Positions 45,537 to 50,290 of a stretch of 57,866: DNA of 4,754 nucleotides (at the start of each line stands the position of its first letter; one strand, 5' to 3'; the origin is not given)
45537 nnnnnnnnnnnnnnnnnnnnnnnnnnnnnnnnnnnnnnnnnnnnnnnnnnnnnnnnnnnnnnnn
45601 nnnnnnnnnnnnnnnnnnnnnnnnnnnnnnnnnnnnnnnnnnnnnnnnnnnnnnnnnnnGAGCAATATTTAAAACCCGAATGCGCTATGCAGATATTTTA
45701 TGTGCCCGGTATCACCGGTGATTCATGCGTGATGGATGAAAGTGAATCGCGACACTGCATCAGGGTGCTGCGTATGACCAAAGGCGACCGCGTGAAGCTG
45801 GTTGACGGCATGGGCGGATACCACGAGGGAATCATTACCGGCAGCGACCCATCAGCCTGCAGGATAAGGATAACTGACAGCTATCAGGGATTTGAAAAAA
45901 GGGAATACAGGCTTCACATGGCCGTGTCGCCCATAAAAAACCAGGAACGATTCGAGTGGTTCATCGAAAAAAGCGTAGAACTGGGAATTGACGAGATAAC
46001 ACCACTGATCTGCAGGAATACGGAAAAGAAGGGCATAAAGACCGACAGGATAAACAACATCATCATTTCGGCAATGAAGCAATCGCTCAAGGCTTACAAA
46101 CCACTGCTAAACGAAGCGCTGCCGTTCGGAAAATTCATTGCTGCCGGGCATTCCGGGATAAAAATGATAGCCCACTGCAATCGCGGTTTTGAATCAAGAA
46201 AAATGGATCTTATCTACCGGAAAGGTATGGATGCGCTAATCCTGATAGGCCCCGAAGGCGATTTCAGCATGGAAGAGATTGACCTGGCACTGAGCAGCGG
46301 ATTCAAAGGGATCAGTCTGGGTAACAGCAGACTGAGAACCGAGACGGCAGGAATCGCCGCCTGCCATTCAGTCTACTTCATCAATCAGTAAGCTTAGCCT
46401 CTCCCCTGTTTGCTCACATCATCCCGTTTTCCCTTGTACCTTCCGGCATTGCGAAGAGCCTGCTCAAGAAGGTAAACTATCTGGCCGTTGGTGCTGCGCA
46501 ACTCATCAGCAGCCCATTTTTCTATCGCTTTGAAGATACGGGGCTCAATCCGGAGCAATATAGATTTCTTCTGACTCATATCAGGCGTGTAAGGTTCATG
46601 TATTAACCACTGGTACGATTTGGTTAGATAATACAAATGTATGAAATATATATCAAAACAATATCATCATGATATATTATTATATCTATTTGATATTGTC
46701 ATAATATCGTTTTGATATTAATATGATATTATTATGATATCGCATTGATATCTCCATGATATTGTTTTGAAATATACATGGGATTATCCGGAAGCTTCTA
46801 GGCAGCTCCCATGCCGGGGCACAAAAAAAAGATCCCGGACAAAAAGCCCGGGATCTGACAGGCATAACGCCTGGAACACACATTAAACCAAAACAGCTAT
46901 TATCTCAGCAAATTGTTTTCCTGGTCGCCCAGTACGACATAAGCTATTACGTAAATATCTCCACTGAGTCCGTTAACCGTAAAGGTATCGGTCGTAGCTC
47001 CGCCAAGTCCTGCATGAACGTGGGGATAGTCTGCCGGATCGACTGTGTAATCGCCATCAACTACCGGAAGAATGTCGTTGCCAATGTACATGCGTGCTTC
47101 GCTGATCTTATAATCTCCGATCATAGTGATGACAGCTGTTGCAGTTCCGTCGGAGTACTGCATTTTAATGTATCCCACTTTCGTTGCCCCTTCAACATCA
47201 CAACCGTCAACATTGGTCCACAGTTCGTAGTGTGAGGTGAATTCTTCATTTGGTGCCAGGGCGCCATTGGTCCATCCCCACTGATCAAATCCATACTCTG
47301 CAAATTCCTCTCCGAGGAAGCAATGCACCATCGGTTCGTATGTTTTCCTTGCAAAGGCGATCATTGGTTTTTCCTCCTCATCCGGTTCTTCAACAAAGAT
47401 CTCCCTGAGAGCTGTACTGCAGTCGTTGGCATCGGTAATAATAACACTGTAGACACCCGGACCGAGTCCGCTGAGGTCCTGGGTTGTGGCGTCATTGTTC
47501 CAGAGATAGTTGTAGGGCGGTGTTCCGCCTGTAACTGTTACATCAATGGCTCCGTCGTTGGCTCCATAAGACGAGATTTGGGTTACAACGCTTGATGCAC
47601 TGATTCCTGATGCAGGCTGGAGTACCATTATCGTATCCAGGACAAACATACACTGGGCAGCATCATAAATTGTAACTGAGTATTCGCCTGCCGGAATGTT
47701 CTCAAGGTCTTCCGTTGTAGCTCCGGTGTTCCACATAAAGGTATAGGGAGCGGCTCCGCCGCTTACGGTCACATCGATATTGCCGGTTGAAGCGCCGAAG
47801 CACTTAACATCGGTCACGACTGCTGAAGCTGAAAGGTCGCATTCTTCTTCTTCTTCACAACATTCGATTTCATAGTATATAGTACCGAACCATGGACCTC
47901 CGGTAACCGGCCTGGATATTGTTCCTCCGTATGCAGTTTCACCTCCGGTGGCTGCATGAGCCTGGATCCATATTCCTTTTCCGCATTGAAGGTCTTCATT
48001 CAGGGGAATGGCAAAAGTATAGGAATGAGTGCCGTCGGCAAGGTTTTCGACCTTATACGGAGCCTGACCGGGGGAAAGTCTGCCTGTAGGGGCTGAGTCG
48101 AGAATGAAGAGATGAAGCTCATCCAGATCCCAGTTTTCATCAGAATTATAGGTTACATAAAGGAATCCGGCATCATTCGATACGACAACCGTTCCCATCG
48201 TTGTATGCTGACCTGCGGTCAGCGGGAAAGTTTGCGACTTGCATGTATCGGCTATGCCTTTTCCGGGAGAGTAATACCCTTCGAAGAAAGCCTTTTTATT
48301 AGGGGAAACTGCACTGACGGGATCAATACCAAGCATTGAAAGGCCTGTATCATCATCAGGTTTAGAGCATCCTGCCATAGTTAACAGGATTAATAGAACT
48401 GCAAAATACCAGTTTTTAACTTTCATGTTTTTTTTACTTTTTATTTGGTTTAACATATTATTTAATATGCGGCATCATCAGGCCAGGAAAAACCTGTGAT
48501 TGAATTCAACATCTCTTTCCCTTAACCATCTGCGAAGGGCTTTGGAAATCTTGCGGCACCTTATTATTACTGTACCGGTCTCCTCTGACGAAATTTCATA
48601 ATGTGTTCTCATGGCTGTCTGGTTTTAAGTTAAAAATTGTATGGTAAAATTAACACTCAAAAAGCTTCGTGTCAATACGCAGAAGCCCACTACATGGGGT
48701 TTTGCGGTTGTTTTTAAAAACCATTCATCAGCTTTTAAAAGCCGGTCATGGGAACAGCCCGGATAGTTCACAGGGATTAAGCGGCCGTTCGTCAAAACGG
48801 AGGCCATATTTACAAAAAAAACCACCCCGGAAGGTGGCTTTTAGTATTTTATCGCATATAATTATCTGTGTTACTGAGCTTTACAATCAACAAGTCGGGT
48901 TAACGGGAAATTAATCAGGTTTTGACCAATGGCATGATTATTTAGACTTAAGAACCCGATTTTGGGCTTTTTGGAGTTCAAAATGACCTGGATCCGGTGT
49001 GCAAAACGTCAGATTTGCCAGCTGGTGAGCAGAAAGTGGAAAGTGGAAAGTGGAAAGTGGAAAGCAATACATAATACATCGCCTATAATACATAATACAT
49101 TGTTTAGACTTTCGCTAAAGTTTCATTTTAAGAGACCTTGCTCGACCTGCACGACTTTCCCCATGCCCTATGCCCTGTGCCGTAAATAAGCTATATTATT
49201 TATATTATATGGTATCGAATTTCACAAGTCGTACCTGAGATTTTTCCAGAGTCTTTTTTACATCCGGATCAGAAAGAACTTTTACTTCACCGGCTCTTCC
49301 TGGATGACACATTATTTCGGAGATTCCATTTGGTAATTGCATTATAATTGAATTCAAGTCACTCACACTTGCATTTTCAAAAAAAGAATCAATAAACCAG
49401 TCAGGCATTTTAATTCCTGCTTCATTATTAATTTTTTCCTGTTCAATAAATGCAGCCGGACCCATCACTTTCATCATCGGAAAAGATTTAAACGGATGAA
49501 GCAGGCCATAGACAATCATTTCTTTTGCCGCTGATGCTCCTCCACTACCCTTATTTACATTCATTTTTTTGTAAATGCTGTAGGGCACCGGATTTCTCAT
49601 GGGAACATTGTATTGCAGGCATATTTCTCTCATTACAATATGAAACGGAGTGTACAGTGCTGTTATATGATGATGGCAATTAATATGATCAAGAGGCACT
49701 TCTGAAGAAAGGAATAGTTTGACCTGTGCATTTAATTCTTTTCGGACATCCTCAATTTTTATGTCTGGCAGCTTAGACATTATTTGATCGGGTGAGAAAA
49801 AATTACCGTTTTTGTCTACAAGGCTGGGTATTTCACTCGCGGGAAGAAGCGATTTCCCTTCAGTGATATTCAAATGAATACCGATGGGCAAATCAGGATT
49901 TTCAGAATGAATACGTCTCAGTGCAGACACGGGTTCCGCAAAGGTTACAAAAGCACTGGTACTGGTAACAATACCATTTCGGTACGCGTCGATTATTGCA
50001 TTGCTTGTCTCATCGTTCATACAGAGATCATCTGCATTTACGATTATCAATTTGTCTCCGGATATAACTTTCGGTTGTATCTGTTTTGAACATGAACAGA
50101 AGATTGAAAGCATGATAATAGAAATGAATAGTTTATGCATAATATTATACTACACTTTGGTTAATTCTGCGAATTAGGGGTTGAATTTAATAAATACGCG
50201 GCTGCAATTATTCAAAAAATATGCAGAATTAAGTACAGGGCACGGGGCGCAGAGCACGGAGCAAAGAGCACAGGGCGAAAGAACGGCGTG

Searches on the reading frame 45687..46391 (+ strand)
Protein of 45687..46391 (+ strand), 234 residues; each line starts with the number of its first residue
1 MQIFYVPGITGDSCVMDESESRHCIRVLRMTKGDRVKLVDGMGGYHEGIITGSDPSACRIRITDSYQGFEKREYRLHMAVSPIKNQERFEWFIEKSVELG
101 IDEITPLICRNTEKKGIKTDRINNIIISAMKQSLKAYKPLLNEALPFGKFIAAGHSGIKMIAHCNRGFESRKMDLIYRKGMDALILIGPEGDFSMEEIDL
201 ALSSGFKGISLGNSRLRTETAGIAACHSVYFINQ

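Call 7: search_protein_families(library=ncbifam, proteins=[window:45687-46391:+], max_evalue=0.01)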
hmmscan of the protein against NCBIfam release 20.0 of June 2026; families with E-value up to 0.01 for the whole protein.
window:45687-46391:+ (234 aa): 22 families
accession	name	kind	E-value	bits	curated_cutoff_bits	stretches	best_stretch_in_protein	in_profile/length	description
NF008702.0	PRK11713.6-1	equivalog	2.7e-81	272.2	269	1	1-234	1-234/235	16S rRNA (uracil(1498)-N(3))-methyltransferase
NF008705.0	PRK11713.6-4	equivalog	1.5e-40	139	343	1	1-226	1-231/248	16S rRNA (uracil(1498)-N(3))-methyltransferase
NF008692.0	PRK11713.1-5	equivalog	2e-38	132.2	196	1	10-226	14-236/246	16S rRNA (uracil(1498)-N(3))-methyltransferase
NF008697.0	PRK11713.4-1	equivalog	2.2e-33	115.6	234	1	16-228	22-238/250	16S rRNA (uracil(1498)-N(3))-methyltransferase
NF008704.0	PRK11713.6-3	equivalog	7.6e-33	113.7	216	1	3-226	4-217/227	16S rRNA (uracil(1498)-N(3))-methyltransferase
NF008709.0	PRK11713.7-4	equivalog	3.7e-31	108.4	292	1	9-230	11-239/246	16S rRNA (uracil(1498)-N(3))-methyltransferase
TIGR00046.1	TIGR00046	subfamily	3.6e-30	105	41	1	2-226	3-230/240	RsmE family RNA methyltransferase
NF008696.0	PRK11713.3-5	equivalog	3.5e-29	101.9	234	1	11-226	18-235/248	16S rRNA (uracil(1498)-N(3))-methyltransferase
NF008690.0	PRK11713.1-1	equivalog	7.7e-29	100.8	342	1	12-227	16-233/243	16S rRNA (uracil(1498)-N(3))-methyltransferase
NF008694.0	PRK11713.3-2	equivalog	2.4e-28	99.1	234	1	14-229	22-237/245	16S rRNA (uracil(1498)-N(3))-methyltransferase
NF008703.0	PRK11713.6-2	equivalog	9.4e-28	97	291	1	2-226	5-232/242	16S rRNA (uracil(1498)-N(3))-methyltransferase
NF008711.0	PRK11713.7-6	equivalog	3.4e-27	95.7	304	1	6-227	8-236/244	16S rRNA (uracil(1498)-N(3))-methyltransferase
NF008701.0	PRK11713.5-5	equivalog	7.9e-27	94.1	215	1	70-224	62-220/228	16S rRNA (uracil(1498)-N(3))-methyltransferase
NF008706.0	PRK11713.7-1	equivalog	1.6e-25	90.3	273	1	6-225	8-222/232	16S rRNA (uracil(1498)-N(3))-methyltransferase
NF008707.0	PRK11713.7-2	equivalog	3.7e-25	88.6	327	1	9-231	21-251/255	16S rRNA (uracil(1498)-N(3))-methyltransferase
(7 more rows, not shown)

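Call 8: search_protein_families(library=pfam, proteins=[window:45687-46391:+], max_evalue=0.01)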
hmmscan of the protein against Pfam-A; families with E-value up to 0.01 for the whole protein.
window:45687-46391:+ (234 aa): 2 families
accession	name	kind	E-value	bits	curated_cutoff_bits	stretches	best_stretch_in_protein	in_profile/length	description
PF04452.19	Methyltrans_RNA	-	7.1e-36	123.7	23.9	1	73-228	4-163/165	RNA methyltransferase domain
PF20260.4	PUA_4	-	5.1e-10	39.7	23.9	1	17-62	2-47/48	RNA methyltransferase PUA domain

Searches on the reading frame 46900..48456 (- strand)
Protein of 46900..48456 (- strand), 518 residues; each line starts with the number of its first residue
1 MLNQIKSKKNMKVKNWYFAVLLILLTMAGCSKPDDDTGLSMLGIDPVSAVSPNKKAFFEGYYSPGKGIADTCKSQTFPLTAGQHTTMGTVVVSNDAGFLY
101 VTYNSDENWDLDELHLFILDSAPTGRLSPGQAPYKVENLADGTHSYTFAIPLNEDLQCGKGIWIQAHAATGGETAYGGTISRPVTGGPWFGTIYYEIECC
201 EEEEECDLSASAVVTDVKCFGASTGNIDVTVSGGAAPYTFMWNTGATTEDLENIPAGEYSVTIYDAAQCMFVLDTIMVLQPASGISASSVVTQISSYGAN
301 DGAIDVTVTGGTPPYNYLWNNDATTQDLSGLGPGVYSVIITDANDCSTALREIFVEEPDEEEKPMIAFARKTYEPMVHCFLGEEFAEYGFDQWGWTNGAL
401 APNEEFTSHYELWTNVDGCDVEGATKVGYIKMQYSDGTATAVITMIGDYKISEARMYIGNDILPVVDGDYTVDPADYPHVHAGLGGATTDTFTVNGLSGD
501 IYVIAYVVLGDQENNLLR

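Call 6: search_protein_families(library=padloc, proteins=[window:46900-48456:-], max_evalue=0.01)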
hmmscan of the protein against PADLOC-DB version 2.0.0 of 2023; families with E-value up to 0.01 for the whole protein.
window:46900-48456:- (518 aa): 0 families

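Call 7: search_protein_families(library=ncbifam, proteins=[window:46900-48456:-], max_evalue=0.01)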
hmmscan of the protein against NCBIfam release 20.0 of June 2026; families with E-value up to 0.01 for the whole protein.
window:46900-48456:- (518 aa): 0 families

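Call 8: search_protein_families(library=pfam, proteins=[window:46900-48456:-], max_evalue=0.01)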
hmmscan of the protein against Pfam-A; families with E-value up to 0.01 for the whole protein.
window:46900-48456:- (518 aa): 1 family
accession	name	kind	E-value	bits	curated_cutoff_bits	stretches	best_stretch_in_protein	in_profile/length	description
PF13573.12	SprB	-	9.3e-24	83.2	28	2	212-247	2-37/37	SprB repeat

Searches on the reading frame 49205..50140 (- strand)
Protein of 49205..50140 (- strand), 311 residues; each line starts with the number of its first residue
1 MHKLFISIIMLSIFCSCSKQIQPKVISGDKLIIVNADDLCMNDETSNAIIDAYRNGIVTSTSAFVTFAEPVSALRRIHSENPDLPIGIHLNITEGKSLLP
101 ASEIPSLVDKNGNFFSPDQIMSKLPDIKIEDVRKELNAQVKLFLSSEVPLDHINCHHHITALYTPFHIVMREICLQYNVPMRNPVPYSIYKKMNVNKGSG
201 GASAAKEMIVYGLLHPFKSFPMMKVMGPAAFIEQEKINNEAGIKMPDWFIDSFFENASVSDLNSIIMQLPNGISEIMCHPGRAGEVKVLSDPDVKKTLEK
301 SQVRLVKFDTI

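Call 6: search_protein_families(library=padloc, proteins=[window:49205-50140:-], max_evalue=0.01)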
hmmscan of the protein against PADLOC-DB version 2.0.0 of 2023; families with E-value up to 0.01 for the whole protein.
window:49205-50140:- (311 aa): 0 families

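Call 7: search_protein_families(library=ncbifam, proteins=[window:49205-50140:-], max_evalue=0.01)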
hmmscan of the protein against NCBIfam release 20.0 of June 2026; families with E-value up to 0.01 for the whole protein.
window:49205-50140:- (311 aa): 3 families
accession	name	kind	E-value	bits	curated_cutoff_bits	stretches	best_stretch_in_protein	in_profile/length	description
NF002559.0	PRK02134.1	equivalog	2e-33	116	227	1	30-184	3-151/249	chitin disaccharide deacetylase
TIGR03473.1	HpnK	hypoth_equivalog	2.3e-33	115.6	232.6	1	30-288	2-243/283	hopanoid biosynthesis-associated protein HpnK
NF052308.1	CarbhyDeactlThm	equivalog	3.4e-07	29.9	400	1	27-179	9-149/265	carbohydrate deacetylase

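Call 8: search_protein_families(library=pfam, proteins=[window:49205-50140:-], max_evalue=0.01)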
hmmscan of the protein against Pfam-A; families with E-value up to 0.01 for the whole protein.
window:49205-50140:- (311 aa): 1 family
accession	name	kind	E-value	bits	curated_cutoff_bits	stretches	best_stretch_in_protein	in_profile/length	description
PF04794.17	YdjC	-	1.6e-50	172.9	29.7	1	32-299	2-265/266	YdjC-like protein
